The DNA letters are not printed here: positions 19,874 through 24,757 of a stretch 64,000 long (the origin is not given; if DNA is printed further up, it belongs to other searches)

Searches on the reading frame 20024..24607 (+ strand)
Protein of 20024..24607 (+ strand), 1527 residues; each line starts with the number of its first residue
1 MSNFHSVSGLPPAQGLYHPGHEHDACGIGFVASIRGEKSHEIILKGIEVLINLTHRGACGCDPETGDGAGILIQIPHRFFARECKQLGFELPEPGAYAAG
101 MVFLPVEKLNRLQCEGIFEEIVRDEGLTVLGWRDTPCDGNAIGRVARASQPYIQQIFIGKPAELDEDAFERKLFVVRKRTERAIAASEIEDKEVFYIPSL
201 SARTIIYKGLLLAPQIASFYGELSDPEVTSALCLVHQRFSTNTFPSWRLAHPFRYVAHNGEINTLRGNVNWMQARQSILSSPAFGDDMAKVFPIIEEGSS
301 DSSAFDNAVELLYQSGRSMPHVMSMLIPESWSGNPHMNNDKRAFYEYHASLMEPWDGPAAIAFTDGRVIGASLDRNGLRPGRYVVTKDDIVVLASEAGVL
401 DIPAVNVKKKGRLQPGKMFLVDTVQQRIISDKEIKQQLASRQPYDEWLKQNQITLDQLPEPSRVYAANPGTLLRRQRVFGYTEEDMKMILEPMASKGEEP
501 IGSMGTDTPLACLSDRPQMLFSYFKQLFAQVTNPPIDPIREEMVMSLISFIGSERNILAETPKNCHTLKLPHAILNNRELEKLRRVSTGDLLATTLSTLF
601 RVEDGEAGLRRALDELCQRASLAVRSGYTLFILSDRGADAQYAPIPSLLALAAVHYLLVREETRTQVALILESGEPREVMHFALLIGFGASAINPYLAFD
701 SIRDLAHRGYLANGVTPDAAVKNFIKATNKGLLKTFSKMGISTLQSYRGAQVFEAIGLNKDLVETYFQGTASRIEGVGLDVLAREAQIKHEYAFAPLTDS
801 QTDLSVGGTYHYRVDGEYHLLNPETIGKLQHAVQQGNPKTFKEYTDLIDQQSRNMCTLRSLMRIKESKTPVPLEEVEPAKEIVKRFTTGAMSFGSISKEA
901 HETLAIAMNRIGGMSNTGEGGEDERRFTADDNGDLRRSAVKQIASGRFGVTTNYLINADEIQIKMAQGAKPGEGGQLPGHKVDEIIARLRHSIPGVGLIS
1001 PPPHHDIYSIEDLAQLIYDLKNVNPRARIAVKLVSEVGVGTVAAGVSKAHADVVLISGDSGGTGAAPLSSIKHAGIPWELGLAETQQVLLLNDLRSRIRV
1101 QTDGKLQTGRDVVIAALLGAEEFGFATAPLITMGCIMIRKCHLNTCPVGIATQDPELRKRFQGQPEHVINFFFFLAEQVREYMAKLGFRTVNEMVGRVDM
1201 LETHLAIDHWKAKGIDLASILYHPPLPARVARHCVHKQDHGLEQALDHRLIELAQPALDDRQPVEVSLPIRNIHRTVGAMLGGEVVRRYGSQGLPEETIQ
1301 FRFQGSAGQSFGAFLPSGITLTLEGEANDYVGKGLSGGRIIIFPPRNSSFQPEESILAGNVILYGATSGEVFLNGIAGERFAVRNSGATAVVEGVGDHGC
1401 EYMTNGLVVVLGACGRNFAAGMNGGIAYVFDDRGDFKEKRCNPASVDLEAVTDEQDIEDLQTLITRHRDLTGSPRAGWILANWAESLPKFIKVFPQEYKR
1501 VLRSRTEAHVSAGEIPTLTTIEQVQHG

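Call 6: search_protein_families(library=pfam, proteins=[window:20024-24607:+])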
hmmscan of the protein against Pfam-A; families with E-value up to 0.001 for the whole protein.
window:20024-24607:+ (1527 aa): 4 families
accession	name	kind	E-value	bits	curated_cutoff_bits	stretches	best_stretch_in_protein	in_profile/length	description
PF00310.26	GATase_2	-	9.4e-189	627.9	19.9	1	26-447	1-420/420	Glutamine amidotransferases class-II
PF01645.23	Glu_synthase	-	5.4e-155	516.5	20.4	1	820-1188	2-368/369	Conserved region in glutamate synthase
PF04898.20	Glu_syn_central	-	1.1e-114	383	22.8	1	474-759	1-277/277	Glutamate synthase central domain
PF01493.24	GXGXG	-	7.7e-84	280.4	32.5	1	1269-1457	2-189/190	GXGXG motif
